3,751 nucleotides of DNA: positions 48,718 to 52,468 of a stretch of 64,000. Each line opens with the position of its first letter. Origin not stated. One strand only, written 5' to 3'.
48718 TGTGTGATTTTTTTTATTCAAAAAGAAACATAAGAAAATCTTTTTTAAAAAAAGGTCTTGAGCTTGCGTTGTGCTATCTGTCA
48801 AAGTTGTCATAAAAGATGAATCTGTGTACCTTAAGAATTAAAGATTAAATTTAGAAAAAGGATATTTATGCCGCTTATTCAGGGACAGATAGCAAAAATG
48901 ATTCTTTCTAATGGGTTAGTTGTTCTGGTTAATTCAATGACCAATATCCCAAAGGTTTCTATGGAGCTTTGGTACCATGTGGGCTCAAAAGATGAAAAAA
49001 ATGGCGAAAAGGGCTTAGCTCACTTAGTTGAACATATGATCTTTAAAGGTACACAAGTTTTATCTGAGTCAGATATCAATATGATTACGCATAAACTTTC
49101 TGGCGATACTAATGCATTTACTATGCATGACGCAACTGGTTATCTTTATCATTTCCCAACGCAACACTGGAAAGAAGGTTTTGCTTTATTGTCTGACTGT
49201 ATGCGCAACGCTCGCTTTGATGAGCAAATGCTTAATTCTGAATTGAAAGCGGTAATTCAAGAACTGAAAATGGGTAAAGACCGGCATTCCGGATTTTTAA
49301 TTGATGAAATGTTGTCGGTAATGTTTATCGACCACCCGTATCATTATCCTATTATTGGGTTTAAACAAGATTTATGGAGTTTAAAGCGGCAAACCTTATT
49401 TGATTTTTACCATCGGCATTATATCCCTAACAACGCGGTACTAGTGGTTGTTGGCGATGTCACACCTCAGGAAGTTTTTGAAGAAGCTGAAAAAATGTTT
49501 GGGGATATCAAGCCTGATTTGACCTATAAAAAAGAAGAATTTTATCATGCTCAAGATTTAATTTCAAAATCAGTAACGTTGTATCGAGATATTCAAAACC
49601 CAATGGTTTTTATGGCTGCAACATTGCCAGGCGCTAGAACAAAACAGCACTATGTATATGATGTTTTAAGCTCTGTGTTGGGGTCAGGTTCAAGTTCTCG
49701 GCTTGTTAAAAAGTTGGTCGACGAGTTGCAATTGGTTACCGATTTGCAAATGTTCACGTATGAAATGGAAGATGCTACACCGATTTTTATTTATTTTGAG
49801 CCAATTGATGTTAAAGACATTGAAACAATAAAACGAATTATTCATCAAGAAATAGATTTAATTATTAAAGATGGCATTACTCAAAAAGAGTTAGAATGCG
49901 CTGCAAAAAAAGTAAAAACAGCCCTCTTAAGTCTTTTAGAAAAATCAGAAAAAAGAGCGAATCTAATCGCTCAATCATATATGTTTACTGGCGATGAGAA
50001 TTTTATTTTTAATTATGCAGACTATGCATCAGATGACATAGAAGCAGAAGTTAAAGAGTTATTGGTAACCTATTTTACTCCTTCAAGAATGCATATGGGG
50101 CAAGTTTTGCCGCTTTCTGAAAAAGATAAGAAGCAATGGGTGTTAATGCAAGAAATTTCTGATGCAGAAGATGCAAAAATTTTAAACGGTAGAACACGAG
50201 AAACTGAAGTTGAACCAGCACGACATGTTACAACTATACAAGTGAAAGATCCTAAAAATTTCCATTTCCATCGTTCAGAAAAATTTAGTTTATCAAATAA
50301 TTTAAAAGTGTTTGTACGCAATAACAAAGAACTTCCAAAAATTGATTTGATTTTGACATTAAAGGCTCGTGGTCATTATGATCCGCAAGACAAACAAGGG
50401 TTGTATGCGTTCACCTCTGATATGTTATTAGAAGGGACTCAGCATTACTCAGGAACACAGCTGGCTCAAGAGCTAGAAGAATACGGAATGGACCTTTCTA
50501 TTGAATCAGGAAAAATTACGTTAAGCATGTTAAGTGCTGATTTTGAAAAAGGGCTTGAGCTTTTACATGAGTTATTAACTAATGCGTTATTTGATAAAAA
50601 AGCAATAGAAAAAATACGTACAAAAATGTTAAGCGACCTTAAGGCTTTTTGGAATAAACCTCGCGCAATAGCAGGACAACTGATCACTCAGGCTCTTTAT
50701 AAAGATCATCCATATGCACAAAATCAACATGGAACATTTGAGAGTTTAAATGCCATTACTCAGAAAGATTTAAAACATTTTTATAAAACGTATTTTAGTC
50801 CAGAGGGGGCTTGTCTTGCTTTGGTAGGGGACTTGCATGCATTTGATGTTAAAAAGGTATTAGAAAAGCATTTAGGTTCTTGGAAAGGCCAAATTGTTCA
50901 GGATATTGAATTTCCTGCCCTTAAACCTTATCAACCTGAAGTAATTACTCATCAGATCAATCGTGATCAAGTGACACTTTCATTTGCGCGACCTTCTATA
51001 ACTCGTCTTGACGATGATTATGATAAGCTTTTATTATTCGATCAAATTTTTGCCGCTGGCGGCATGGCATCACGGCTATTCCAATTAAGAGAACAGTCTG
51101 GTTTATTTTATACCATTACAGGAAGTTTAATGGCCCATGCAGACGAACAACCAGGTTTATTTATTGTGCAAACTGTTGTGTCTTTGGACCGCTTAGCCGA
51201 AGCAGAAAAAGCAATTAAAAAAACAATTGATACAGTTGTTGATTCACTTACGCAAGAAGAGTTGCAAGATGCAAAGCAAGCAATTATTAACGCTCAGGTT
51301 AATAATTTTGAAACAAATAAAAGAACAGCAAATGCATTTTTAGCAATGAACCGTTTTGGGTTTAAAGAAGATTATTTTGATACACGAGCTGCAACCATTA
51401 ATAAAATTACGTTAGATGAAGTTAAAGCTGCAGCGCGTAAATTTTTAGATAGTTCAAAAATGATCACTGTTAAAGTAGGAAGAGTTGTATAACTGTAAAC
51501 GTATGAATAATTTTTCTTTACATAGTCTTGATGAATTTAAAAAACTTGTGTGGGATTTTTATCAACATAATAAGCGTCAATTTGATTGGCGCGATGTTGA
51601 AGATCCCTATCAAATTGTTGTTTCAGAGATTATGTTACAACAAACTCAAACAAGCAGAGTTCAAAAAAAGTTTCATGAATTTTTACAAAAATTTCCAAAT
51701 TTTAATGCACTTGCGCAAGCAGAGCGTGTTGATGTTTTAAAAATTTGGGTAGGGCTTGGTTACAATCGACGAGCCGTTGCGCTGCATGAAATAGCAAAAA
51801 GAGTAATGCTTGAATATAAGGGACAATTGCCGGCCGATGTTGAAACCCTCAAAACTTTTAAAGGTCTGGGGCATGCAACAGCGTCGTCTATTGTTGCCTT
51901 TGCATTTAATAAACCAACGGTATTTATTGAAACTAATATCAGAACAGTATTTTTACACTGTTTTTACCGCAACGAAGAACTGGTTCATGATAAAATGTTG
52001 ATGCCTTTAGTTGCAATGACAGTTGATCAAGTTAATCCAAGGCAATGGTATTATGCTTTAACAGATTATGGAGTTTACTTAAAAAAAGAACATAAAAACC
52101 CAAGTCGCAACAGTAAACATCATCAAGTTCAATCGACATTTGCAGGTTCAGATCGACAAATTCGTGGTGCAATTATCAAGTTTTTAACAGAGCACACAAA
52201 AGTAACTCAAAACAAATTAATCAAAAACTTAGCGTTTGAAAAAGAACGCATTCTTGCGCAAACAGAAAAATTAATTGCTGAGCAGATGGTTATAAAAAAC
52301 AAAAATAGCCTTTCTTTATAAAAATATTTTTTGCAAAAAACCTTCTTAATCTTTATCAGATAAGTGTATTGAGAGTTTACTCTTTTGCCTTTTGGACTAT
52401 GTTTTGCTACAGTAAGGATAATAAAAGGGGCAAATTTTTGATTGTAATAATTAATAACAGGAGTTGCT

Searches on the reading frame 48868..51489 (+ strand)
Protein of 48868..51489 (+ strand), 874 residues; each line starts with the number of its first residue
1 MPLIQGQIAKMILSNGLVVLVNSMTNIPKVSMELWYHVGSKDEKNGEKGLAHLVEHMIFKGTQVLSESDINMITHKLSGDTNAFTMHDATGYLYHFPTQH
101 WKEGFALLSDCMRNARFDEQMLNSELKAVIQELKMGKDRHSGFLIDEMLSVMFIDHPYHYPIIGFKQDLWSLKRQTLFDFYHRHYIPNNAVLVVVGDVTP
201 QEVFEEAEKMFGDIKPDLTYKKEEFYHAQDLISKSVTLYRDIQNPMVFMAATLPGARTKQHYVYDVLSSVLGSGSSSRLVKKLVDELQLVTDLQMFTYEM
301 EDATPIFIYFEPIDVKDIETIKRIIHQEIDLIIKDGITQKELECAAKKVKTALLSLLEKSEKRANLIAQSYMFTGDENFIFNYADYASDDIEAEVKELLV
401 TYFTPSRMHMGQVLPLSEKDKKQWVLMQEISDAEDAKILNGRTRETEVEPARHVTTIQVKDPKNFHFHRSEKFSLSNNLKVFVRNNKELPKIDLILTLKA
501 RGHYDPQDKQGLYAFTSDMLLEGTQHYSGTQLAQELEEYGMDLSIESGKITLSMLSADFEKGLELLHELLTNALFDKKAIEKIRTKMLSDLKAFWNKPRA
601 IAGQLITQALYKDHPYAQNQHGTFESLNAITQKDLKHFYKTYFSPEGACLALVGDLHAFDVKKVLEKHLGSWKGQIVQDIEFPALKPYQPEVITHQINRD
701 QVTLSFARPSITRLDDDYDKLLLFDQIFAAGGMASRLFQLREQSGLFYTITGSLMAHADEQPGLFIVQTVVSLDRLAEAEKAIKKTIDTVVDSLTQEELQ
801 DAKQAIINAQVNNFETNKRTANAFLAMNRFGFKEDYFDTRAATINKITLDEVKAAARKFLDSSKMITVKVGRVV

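Call 27: search_protein_families(library=ncbifam, proteins=[window:48868-51489:+], max_evalue=0.00001)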
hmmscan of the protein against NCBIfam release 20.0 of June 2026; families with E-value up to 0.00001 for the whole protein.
window:48868-51489:+ (874 aa): 4 families
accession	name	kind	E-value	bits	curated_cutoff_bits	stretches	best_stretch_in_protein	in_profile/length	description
NF047422.1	YfmF_fam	equivalog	9.8e-45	153.2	285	2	559-859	98-401/412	EF-P 5-aminopentanol modification-associated protein YfmF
NF047421.1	YfmH_fam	equivalog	1.3e-41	143.2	250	2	38-414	50-422/425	EF-P 5-aminopentanol modification-associated protein YfmH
NF011681.0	PRK15101.1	equivalog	1.4e-21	76.3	765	1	11-215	47-256/961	pitrilysin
TIGR02110.1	PQQ_syn_pqqF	equivalog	3.9e-15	55.6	320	1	11-283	3-276/697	pyrroloquinoline quinone biosynthesis protein PqqF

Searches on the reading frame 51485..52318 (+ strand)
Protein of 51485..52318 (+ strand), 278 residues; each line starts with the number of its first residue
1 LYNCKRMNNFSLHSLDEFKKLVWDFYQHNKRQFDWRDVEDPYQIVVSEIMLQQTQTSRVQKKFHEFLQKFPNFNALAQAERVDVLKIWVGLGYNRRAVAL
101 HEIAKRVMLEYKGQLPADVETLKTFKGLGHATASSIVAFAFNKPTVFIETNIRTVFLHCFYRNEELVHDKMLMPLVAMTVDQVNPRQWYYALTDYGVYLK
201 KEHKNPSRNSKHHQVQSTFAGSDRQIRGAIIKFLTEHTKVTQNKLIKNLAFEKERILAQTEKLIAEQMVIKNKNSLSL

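Call 27: search_protein_families(library=ncbifam, proteins=[window:51485-52318:+], max_evalue=0.00001)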
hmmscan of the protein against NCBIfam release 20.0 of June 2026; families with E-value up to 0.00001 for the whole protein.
window:51485-52318:+ (278 aa): 5 families
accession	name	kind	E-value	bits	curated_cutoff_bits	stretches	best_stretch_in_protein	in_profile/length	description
TIGR01084.1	mutY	equivalog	3.6e-44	151.4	286.5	1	18-203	2-193/277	A/G-specific adenine glycosylase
NF008132.0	PRK10880.1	equivalog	3.5e-31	108.6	427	1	16-160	5-150/351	A/G-specific adenine glycosylase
NF010488.0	PRK13910.1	equivalog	8e-20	71.4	471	1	49-165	1-118/290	adenine-specific DNA glycosylase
TIGR01083.1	nth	equivalog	6.8e-17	61.8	211.7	1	24-155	13-142/192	endonuclease III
NF007978.0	PRK10702.1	equivalog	6.8e-06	25.8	405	1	41-173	29-165/211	endonuclease III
